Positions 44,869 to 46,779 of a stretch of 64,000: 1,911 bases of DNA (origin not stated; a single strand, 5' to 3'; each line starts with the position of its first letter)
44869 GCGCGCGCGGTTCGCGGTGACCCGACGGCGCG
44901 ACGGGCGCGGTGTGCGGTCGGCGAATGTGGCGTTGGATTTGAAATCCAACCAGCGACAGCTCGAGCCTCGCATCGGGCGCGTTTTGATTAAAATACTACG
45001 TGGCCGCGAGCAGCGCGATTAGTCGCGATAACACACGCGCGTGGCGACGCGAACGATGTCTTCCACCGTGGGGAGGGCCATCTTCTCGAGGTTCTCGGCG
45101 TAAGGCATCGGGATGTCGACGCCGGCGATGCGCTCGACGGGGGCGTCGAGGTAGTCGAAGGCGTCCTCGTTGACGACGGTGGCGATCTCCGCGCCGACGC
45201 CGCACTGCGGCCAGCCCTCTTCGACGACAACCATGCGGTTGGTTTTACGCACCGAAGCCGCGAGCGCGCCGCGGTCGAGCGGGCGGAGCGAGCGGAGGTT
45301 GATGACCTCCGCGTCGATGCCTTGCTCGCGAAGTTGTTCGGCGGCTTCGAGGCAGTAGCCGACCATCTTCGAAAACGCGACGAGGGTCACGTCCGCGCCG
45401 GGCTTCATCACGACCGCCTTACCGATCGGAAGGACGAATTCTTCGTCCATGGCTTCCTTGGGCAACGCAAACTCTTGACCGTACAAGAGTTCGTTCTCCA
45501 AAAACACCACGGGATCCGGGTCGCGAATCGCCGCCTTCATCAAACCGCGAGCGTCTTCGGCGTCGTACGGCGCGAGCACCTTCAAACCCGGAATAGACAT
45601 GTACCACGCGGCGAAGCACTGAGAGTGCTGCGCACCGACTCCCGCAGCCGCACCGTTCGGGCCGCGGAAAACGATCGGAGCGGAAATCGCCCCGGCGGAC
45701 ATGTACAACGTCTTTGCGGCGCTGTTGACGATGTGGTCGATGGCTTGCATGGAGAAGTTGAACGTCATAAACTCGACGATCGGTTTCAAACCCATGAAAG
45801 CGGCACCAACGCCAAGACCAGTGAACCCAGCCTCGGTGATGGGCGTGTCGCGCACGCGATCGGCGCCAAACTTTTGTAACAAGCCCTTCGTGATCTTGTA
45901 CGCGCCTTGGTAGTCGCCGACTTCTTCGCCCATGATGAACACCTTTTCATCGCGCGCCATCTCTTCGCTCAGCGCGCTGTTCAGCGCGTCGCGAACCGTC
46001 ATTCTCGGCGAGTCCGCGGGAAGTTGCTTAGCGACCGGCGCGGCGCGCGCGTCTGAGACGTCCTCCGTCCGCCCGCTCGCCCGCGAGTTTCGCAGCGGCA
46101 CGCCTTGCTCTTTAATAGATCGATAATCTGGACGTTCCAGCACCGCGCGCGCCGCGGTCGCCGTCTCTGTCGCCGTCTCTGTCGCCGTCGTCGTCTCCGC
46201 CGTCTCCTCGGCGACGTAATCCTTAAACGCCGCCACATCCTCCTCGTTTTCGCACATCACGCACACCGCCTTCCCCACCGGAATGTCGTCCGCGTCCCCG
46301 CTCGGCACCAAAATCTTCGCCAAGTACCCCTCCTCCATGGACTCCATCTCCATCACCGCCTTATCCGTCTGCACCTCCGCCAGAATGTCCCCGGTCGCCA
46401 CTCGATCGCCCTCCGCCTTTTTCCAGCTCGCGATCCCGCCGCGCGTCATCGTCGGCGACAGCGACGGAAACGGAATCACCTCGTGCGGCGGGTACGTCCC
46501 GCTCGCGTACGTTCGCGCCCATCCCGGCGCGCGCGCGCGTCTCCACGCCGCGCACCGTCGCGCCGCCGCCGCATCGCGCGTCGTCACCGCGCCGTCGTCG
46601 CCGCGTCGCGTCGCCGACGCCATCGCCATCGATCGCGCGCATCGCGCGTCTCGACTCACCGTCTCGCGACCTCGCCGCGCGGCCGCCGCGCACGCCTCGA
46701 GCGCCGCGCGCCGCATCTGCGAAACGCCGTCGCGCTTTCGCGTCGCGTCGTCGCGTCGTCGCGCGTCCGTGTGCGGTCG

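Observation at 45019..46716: Mitochondrial pyruvate dehydrogenase E1beta carrying an N-terminal lipoyl domain (alphaproteobacterial-style fusion in a eukaryotic nuclear gene)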

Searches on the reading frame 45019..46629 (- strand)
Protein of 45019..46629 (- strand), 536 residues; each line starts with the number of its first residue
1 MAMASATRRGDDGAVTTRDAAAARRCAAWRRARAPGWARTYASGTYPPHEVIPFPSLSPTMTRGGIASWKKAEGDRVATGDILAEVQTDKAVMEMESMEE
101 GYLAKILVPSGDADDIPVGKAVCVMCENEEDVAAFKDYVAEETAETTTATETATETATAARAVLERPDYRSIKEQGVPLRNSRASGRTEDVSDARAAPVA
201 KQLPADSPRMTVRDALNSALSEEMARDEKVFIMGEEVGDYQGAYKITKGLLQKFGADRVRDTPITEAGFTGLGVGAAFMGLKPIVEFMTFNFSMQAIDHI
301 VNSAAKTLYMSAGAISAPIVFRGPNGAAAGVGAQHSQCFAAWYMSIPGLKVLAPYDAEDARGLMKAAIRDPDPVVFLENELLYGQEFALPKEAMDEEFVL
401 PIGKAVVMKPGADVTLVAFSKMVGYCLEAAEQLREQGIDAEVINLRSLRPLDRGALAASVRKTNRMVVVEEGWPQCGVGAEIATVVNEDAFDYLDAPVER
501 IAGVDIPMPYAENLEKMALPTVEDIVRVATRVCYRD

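Call 29: find_related_loci(query=A1, collection=genome_contigs, flank=4000)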
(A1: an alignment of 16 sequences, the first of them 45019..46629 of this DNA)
Query A1 (536 aa) in genome_contigs; peptide patterns used: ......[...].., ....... (x = any residue, [..] = any of these).
600 stretches matched a pattern (row limit reached: there are more); 597 encode a relative of the query (tblastn E <= 1e-3); the best 80 are kept; 80 distinct loci.
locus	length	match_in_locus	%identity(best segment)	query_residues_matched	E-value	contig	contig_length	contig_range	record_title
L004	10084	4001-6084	57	39-535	2e-177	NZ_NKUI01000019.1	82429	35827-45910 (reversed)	Methylorubrum zatmanii strain LMG 6087 Methylo-6087_S2_L001_R1_001__paired__contig_19, whole genome shotgun sequence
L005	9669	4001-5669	56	44-535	4e-173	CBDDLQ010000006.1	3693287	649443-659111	MAG: Terasakiella sp. isolate f784e564-dca8-4b4c-b95b-a58e0f5f8b95 genome assembly, contig: contig_6, whole genome shotg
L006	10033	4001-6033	55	52-535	1e-171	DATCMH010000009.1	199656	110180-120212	MAG TPA_asm: Beijerinckiaceae bacterium isolate SMAG_U7144 k141_4153, whole genome shotgun sequence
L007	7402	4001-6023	56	35-535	1e-171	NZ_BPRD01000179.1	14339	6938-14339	Methylorubrum podarium strain DSM 15083 entry179, whole genome shotgun sequence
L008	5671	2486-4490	56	48-535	6e-174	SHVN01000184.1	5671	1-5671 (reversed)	MAG: Xanthobacteraceae bacterium isolate Baikal-deep-G39 BACOMB-40M-C5431, whole genome shotgun sequence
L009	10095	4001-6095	55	35-535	3e-171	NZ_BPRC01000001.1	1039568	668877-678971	Methylorubrum aminovorans strain NBRC 15686 entry1, whole genome shotgun sequence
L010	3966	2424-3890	56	46-535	5e-177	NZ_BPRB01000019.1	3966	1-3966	Methylobacterium trifolii strain DSM 23632 entry19, whole genome shotgun sequence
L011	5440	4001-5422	54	54-535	5e-170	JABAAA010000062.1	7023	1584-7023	MAG: Alphaproteobacteria bacterium isolate bin109s NODE_62_length_7023_cov_7.708913, whole genome shotgun sequence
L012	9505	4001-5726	53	27-535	1e-168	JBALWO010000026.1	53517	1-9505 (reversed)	MAG: Pseudomonas marincola isolate 7NakV-03 NODE_154_length_53517_cov_9.135498, whole genome shotgun sequence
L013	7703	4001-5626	55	52-535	8e-168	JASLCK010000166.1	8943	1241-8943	MAG: Rhodospirillaceae bacterium isolate SHSU_advanced.final.149 k67_171832, whole genome shotgun sequence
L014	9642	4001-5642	55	35-534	2e-167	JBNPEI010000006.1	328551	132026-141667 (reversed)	MAG: Rhodospirillales bacterium isolate fr_S2C249 S2CNODE_7_length_328551_cov_14_669382, whole genome shotgun sequence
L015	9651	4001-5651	54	48-535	9e-167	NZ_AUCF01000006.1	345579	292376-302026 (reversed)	Azospirillum halopraeferens DSM 3675 G472DRAFT_scaffold00005.5_C, whole genome shotgun sequence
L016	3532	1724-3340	56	48-535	1e-174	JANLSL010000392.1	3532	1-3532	MAG: Alphaproteobacteria bacterium isolate OTE_25_metabat_361 OTE_25_k141_709420, whole genome shotgun sequence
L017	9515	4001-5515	53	37-535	6e-167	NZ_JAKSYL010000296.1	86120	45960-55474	Methylobacterium sp. J-048 k141_4921, whole genome shotgun sequence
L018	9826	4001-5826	56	48-535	3e-166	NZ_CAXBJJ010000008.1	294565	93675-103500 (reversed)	MAG: uncultured Thalassospira sp. isolate ERR2762162_binner123_Refined_19 ERZ3421795.35, whole genome shotgun sequence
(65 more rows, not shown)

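Call 51: predict_structure(alignment_id=A2)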
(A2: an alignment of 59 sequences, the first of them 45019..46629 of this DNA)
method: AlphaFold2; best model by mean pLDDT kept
length: 536 residues; sequences in the alignment: 59
mean_pLDDT: 79.1   pTM: 0.66
mean pLDDT of the five models: 79.1, 77.5, 77.1, 77.0, 76.7
residues with pLDDT >= 90: 268; 70-90: 117; 50-70: 71; < 50: 80
segments of 3 or more residues with pLDDT < 50: 1-15, 27-31, 33-43, 144-182, 184-187, 330-333
pLDDT, mean of each block of 10 residues (from residue 1): 34 47 54 44 74 79 90 96 88 88 96 81 96 94 45 34 37 42 46 75 95 96 98 82 77 93 67 86 83 71 72 81 69 60 85 96 97 90 92 97 97 96 96 98 96 95 95 75 92 93 67 69 95 81
secondary structure, 60 per line:
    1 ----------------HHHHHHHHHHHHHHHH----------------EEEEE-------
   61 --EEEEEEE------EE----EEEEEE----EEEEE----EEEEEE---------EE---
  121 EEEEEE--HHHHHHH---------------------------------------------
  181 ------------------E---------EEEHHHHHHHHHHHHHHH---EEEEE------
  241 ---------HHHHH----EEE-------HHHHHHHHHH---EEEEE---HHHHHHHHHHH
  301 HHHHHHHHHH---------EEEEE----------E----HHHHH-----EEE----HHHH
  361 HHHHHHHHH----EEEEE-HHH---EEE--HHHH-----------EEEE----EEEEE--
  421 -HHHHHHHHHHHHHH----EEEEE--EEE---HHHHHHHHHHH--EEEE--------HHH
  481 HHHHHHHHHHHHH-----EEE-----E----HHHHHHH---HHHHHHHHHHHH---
elements in order: H17-32 E49-53 E63-69 E82-87 E92-96 E101-106 E121-126 H129-135 E209-211 H212-226 E230-234 H250-254 E259-261 H269-278 E282-286 H290-310 E320-324 H340-344 E350-352 H357-369 E374-378 E386-388 H391-394 E406-409 E414-418 H422-435 E440-444 E447-449 H453-463 E466-469 H478-493 E499-501 H512-518 H522-533
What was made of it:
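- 46003..46215 (-): Inter-domain linker (aa 168-238), predicted disordered. It contains a 2 x 12-bp repeat encoding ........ (46159-46182). AF2 pLDDT is below 50 across most of the linker (call 51).
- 45022..46002 (-): PDH E1beta core (aa 239-565): Transket_pyr 45478-46002 and Transketolase_C 45055-45423. Includes DTPITE (45832-45849) and the eukaryote-specific insertion region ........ (45436-45459). AF2 pLDDT mostly above 90 (call 51).
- On Lipoyl domain (Pfam PF00364, E2p type): The AF2 model gives all-beta secondary structure for residues 49-126 (536-aa numbering), with pLDDT about 88-96 over most of the domain (call 51).
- LD and core modelled confidently, linker disordered (call 51).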
